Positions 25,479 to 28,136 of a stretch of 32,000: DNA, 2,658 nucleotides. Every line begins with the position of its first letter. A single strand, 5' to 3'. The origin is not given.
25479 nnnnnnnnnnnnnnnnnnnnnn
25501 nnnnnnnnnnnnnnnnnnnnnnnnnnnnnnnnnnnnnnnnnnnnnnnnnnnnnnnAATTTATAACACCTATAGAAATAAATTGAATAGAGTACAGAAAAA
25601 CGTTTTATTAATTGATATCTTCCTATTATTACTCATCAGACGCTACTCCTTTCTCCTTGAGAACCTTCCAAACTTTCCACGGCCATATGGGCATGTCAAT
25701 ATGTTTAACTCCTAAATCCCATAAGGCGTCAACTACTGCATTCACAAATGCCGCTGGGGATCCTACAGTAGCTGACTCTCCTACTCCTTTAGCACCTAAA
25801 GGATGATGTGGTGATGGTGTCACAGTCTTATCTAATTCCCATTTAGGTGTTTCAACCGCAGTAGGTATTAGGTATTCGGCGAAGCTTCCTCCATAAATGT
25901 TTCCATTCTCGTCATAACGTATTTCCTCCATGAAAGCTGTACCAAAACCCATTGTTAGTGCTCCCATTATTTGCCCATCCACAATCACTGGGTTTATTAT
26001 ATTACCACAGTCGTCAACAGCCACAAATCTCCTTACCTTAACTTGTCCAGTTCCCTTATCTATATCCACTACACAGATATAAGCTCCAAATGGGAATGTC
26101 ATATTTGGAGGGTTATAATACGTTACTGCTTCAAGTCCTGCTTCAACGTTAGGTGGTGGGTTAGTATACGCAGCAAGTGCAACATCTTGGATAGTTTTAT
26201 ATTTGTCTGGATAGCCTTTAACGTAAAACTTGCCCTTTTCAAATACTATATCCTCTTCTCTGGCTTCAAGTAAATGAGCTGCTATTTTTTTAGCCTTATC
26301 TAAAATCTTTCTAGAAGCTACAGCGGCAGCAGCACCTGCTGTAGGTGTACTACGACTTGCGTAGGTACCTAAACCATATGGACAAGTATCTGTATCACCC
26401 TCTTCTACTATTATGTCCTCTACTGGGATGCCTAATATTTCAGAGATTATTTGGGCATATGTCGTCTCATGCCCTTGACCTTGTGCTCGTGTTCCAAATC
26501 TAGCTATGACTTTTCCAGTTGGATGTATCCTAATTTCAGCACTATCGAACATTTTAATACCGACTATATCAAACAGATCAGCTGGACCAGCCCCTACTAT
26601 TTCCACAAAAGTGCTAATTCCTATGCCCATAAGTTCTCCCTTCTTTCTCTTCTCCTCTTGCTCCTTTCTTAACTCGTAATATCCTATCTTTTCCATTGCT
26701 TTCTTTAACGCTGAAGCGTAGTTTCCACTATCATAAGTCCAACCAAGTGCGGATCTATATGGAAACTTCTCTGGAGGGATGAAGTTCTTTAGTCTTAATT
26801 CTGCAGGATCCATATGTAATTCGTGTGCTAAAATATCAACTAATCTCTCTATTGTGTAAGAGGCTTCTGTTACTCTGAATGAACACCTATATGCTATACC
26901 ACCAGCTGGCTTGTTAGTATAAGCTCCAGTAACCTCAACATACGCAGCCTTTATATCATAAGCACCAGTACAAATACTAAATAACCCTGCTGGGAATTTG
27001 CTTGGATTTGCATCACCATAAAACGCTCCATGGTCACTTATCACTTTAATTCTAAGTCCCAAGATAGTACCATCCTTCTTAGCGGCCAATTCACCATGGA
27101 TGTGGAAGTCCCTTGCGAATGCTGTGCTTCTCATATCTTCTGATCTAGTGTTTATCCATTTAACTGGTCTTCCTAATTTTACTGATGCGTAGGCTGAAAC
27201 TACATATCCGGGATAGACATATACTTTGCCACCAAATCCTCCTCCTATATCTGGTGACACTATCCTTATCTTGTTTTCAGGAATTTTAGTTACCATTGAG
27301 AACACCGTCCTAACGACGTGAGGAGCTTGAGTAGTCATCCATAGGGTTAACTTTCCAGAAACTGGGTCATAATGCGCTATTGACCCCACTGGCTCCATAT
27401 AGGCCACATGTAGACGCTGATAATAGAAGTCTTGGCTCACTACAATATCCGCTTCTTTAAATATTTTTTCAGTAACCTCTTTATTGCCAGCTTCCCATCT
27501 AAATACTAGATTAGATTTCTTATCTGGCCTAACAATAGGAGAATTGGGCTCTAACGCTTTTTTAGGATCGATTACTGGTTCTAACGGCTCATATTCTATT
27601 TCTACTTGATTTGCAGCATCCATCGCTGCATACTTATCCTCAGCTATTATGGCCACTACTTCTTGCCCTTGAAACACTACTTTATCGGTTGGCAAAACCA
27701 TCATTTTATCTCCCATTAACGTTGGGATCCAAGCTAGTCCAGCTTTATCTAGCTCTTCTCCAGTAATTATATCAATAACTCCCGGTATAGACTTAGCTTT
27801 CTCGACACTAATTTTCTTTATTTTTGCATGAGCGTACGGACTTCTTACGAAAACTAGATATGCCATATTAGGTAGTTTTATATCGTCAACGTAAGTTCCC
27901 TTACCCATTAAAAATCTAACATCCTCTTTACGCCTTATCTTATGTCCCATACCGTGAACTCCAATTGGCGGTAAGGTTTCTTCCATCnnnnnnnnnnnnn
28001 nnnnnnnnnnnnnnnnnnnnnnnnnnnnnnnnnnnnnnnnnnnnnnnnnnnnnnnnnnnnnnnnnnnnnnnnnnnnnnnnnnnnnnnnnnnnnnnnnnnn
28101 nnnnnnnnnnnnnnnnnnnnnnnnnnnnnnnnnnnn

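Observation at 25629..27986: Large subunit carries the form-I (Mo-Cu) CO dehydrogenase loop AYRCSFR within a full coxMSL-DE-type cluster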

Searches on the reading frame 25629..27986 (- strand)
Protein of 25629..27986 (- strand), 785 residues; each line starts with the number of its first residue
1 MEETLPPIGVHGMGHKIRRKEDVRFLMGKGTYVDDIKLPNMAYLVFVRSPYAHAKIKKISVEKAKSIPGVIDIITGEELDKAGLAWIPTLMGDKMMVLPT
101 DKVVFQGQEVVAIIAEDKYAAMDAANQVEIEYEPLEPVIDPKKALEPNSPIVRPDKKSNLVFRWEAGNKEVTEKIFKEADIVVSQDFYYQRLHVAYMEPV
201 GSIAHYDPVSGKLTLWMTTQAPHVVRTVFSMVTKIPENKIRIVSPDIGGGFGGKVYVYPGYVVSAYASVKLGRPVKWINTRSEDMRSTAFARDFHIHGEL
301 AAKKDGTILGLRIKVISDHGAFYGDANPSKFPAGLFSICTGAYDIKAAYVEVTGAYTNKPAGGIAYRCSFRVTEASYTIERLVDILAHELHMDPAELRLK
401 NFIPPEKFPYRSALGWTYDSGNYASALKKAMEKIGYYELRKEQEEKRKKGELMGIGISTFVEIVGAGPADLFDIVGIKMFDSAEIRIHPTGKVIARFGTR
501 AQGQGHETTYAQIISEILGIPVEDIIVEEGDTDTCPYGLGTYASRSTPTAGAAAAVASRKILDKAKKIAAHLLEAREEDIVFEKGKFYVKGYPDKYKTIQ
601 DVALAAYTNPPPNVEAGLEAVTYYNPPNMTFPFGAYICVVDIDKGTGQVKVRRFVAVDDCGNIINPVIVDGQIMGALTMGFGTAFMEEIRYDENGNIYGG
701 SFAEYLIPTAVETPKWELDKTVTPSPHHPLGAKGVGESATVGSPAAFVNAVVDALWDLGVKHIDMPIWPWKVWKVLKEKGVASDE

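Call 4: search_solved_structures(query=window:25629-27986:-, max_evalue=1e-10, show_alignments=2)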
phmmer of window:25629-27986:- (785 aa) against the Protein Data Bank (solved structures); distinct sequences matched with E-value up to 1e-10: 41.
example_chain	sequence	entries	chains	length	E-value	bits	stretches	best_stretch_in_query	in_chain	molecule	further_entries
1n5w_B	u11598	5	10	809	0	1019.1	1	10-780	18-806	Carbon monoxide dehydrogenase large chain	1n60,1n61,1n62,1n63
1zxi_B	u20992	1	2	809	0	1018.7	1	10-780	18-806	Carbon monoxide dehydrogenase large chain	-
8uem_A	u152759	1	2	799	8.5e-301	1003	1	15-778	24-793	Carbon monoxide dehydrogenase (Large chain), CoxL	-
1ffu_B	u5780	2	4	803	4.7e-297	990.6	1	8-782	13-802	CUTL, MOLYBDOPROTEIN OF CARBON MONOXIDE DEHYDROGENASE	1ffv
1t3q_B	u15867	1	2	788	1.5e-140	473.1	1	12-779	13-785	quinoline 2-oxidoreductase large subunit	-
4zoh_A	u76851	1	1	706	7.6e-120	404.6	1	14-754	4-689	Putative oxidoreductase molybdopterin-binding subunit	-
7dqx_A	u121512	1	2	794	3.5e-117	395.8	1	13-773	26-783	6-hydroxypseudooxynicotine dehydrogenase complex subunit gamma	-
1rm6_A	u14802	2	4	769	1.4e-75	258.2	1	11-781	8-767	4-hydroxybenzoyl-CoA reductase alpha subunit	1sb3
7opn_A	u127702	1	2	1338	6e-48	166.8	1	13-747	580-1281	Aldehyde oxidase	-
28mb_A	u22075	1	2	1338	6e-48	166.8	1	13-747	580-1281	Aldehyde oxidase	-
4uhw_A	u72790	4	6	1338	6.1e-48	166.8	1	13-747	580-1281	ALDEHYDE OXIDASE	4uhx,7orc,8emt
5epg_A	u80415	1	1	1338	3.1e-47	164.5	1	13-745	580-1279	Aldehyde oxidase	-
6q6q_A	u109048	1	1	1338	6.7e-47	163.4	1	13-741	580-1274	Aldehyde oxidase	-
5g5h_C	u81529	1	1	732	6.2e-43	150.2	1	37-767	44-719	Aldehyde oxidoreductase molybdenum-binding subunit PaoC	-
5g5g_C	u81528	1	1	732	7.2e-43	150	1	37-767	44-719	PUTATIVE XANTHINE DEHYDROGENASE YAGS FAD-BINDING SUBUNIT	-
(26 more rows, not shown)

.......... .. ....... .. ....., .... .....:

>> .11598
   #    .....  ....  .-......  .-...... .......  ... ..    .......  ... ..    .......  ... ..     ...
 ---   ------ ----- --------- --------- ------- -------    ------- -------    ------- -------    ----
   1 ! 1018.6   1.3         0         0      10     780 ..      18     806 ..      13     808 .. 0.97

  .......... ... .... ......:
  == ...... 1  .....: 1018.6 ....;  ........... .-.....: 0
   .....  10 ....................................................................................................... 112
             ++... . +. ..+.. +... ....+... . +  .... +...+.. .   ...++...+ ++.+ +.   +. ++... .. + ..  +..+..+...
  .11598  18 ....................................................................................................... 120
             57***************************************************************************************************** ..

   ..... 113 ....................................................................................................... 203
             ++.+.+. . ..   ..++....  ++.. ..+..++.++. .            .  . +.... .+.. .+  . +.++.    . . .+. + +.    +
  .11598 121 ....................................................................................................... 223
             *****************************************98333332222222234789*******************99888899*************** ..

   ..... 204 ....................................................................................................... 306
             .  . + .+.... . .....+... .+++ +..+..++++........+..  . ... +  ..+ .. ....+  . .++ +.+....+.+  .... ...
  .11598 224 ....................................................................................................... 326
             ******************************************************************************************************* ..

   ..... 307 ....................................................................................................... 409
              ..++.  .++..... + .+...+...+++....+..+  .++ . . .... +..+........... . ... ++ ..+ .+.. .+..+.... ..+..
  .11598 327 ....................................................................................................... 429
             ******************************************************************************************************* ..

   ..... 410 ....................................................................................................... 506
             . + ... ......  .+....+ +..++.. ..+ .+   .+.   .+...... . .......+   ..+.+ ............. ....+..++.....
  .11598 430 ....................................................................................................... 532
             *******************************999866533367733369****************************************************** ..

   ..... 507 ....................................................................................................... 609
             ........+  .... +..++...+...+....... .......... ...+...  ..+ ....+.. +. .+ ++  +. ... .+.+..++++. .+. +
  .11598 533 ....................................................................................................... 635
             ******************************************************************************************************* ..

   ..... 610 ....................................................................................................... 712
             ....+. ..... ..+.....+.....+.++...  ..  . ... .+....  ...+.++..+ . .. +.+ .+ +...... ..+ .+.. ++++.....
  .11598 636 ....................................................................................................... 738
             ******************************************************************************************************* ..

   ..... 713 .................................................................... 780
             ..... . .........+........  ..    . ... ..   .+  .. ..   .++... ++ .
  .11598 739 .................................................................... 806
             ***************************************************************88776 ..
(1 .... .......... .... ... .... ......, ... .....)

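Call 5: search_protein_families(library=ncbifam, proteins=[window:25629-27986:-])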
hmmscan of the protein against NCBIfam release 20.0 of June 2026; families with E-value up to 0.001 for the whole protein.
window:25629-27986:- (785 aa): 13 families
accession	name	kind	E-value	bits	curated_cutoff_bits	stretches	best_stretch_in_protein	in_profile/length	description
TIGR02416.1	CO_dehy_Mo_lg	equivalog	0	1173.9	991.15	1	21-775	1-770/770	aerobic carbon-monoxide dehydrogenase large subunit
NF041018.1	glyceraldDH_alpha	equivalog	4.6e-201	670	790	1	13-770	3-738/741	glyceraldehyde dehydrogenase subunit alpha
NF040766.1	CODH_aero_grp5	exception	1.7e-155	519.3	950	2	12-610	4-596/785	aerobic carbon-monoxide dehydrogenase large subunit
NF043082.1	XdhA_XDHase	equivalog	1.3e-124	417.1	780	1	14-781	2-757/758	xanthine dehydrogenase subunit XdhA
NF007426.0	PRK09970.1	equivalog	3.9e-119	398.8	916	1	13-781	6-760/761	xanthine dehydrogenase molybdenum-binding subunit XdhA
TIGR03194.1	4hydrxCoA_A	equivalog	4.1e-113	379.3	994.55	1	26-776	10-746/746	4-hydroxybenzoyl-CoA reductase subunit alpha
TIGR03196.1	pucD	equivalog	2.3e-88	297.4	783.65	1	14-755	4-740/763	xanthine dehydrogenase subunit D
TIGR03311.1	Se_dep_XDH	equivalog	1.8e-72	244.7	830.45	2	11-575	159-688/848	selenium-dependent xanthine dehydrogenase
NF045668.1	pterin_aldehy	equivalog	4.4e-71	240.2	1100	1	16-776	178-904/905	molybdopterin-dependent aldehyde oxidoreductase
NF041671.1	peri_hyde_PaoC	equivalog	5.3e-69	233.4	1180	1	17-768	22-723/735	aldehyde oxidoreductase molybdenum-binding subunit PaoC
TIGR02965.1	xanthine_xdhB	equivalog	2.6e-68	230.9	849.5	1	23-745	11-714/758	xanthine dehydrogenase molybdopterin binding subunit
TIGR03313.1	Se_sel_red_Mo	hypoth_equivalog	8.2e-61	205.8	1101.9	2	172-755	364-931/951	molybdopterin-dependent oxidoreductase Mo/Fe-S-binding subunit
TIGR02969.1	mam_aldehyde_ox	subfamily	5.2e-51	173.3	1912.3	1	13-747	576-1272/1330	aldehyde oxidase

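Call 6: search_protein_families(library=pfam, proteins=[window:25629-27986:-])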
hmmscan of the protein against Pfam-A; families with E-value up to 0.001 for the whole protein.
window:25629-27986:- (785 aa): 3 families
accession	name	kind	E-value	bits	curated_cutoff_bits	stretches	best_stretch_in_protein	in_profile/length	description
PF20256.3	MoCoBD_2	-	2e-91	306.8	27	1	429-714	1-283/283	Molybdopterin cofactor-binding domain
PF02738.23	MoCoBD_1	-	7.6e-77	258.1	27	1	154-402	3-244/244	Molybdopterin cofactor-binding domain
PF01315.27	Ald_Xan_dh_C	-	3.4e-33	114.7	31.3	1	28-136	2-110/110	Aldehyde oxidase and xanthine dehydrogenase, a/b hammerhead domain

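Call 7: find_related_loci(query=window:25629-27986:-, collection=genome_contigs, flank=10000)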
Query window:25629-27986:- (785 aa) in genome_contigs; peptide patterns used: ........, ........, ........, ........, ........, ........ (x = any residue, [..] = any of these).
147 stretches matched a pattern; 6 encode a relative of the query (tblastn E <= 1e-3); 6 distinct loci.
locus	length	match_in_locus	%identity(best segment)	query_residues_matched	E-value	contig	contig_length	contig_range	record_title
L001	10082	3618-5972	88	1-785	0e+0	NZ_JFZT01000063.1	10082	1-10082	Candidatus Acidianus copahuensis strain ALE1 ctg7180000000583, whole genome shotgun sequence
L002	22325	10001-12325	73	10-784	0e+0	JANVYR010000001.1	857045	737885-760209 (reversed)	MAG: Candidatus Calditenuis fumarioli isolate 146_bin.25 NODE_2_length_857045_cov_24.061639, whole genome shotgun sequen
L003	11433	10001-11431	73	10-486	0e+0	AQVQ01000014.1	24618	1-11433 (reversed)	Crenarchaeote SCGC AAA261-N23 A3MWDRAFT_NODE-unique_14_len_24618.14_C, whole genome shotgun sequence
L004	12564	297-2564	45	13-779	0e+0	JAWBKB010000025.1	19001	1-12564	MAG: Candidatus Caldarchaeum sp. isolate GXS_201803_bins_40 GXS_201803_bins_40_scaffold_25, whole genome shotgun sequenc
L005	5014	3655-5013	51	4-453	8e-151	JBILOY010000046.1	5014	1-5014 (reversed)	MAG: Candidatus Nanopelagicales bacterium isolate ME2017-12-01_3300044633_group7_bin147 Rohwer_bin347_scaffold_20698_c1,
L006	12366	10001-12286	27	11-776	9e-50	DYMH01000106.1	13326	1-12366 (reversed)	MAG TPA_asm: Draconibacterium orientale isolate SulCav_FS06-10_36_24 SulCav_FS06_10_2625_length_13326_cov_14_870696, who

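Call 8: find_homologous_proteins(query=window:25629-27986:-, max_evalue=1e-50)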
Query window:25629-27986:- (785 aa): 8000 proteins with E <= 1e-50 among 8000 candidates; the best 120 are listed.
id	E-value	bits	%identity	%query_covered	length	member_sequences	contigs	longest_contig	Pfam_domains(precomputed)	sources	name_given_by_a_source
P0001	0.0e+0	1729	94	100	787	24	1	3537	PF02738.24,PF20256.4,PF01315.28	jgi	jgi:carbon-monoxide dehydrogenase large subunit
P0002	0.0e+0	1643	89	100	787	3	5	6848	PF02738.24,PF20256.4,PF01315.28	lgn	-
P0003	0.0e+0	1609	86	100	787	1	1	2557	PF02738.24,PF20256.4,PF01315.28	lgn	-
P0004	0.0e+0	1432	78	99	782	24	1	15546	PF02738.24,PF20256.4,PF01315.28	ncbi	-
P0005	0.0e+0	1388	76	98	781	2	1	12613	PF02738.24,PF20256.4,PF01315.28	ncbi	-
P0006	0.0e+0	1387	75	98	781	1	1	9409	PF02738.24,PF20256.4,PF01315.28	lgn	-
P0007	0.0e+0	1379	74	99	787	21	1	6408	PF02738.24,PF20256.4,PF01315.28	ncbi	-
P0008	0.0e+0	1377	75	98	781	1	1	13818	PF02738.24,PF20256.4,PF01315.28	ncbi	-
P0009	0.0e+0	1371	74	99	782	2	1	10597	PF02738.24,PF20256.4,PF01315.28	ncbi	-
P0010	0.0e+0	1366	76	98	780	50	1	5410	PF02738.24,PF20256.4,PF01315.28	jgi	-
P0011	0.0e+0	1363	74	99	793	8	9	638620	PF02738.24,PF20256.4,PF01315.28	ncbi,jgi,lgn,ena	jgi:carbon-monoxide dehydrogenase large subunit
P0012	0.0e+0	1362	75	99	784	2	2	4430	PF02738.24,PF20256.4,PF01315.28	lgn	-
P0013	0.0e+0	1358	74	99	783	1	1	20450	PF02738.24,PF20256.4,PF01315.28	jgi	jgi:carbon-monoxide dehydrogenase large subunit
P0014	0.0e+0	1356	74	99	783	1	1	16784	PF02738.24,PF20256.4,PF01315.28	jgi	jgi:carbon-monoxide dehydrogenase large subunit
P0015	0.0e+0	1352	74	99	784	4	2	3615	PF02738.24,PF20256.4,PF01315.28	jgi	jgi:aerobic carbon-monoxide dehydrogenase large subunit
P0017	0.0e+0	1344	73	99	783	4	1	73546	PF02738.24,PF20256.4,PF01315.28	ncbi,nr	ncbi:carbon-monoxide dehydrogenase large subunit [Thermoplasmatales archaeon AK]|nr:carbon-monoxide 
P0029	0.0e+0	1294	70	98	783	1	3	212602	PF02738.24,PF20256.4,PF01315.28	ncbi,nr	ncbi:MAG: aerobic carbon-monoxide dehydrogenase large subunit [Armatimonadota bacterium]|nr:aerobic 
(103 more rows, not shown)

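Call 9: find_encoding_contigs(protein=window:25629-27986:-, flank=10000, max_places=4)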
Protein window:25629-27986:- (785 aa): 4 contigs read that carry it; 4 places shown.
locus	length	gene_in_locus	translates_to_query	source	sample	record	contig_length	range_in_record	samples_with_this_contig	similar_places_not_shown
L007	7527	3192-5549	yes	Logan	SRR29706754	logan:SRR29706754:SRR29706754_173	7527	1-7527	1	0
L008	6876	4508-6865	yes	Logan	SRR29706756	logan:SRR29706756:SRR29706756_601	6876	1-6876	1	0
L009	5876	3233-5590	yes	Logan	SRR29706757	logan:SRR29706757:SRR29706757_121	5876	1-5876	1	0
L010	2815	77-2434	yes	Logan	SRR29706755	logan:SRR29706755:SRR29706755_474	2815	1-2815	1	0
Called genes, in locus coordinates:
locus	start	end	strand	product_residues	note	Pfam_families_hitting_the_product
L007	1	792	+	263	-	?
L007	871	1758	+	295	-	PF02625:XdhC_CoxI, PF13478:XdhC_C, PF04945:YHS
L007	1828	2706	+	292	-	PF00941:FAD_binding_5, PF03450:CO_deh_flav_C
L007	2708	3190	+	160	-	PF00111:Fer2 (weak), PF01799:Fer2_2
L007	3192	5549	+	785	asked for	PF01315:Ald_Xan_dh_C, PF02738:MoCoBD_1, PF20256:MoCoBD_2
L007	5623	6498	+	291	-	PF01637:ATPase_2, PF05496:RuvB_N (faint), PF00004:AAA, PF07724:AAA_2, PF07726:AAA_3 (faint), PF07728:AAA_5, PF13401:AAA_22 (faint)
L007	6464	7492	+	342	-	PF05762:VWA_CoxE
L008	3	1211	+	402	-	?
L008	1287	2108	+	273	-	PF00892:EamA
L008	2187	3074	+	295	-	PF02625:XdhC_CoxI, PF13478:XdhC_C, PF04945:YHS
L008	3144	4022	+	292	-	PF00941:FAD_binding_5, PF03450:CO_deh_flav_C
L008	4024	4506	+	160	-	PF00111:Fer2 (weak), PF01799:Fer2_2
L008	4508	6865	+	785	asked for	PF01315:Ald_Xan_dh_C, PF02738:MoCoBD_1, PF20256:MoCoBD_2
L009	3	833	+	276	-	?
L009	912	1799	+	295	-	PF02625:XdhC_CoxI, PF13478:XdhC_C, PF04945:YHS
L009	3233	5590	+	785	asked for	PF01315:Ald_Xan_dh_C, PF02738:MoCoBD_1, PF20256:MoCoBD_2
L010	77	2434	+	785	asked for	PF01315:Ald_Xan_dh_C, PF02738:MoCoBD_1, PF20256:MoCoBD_2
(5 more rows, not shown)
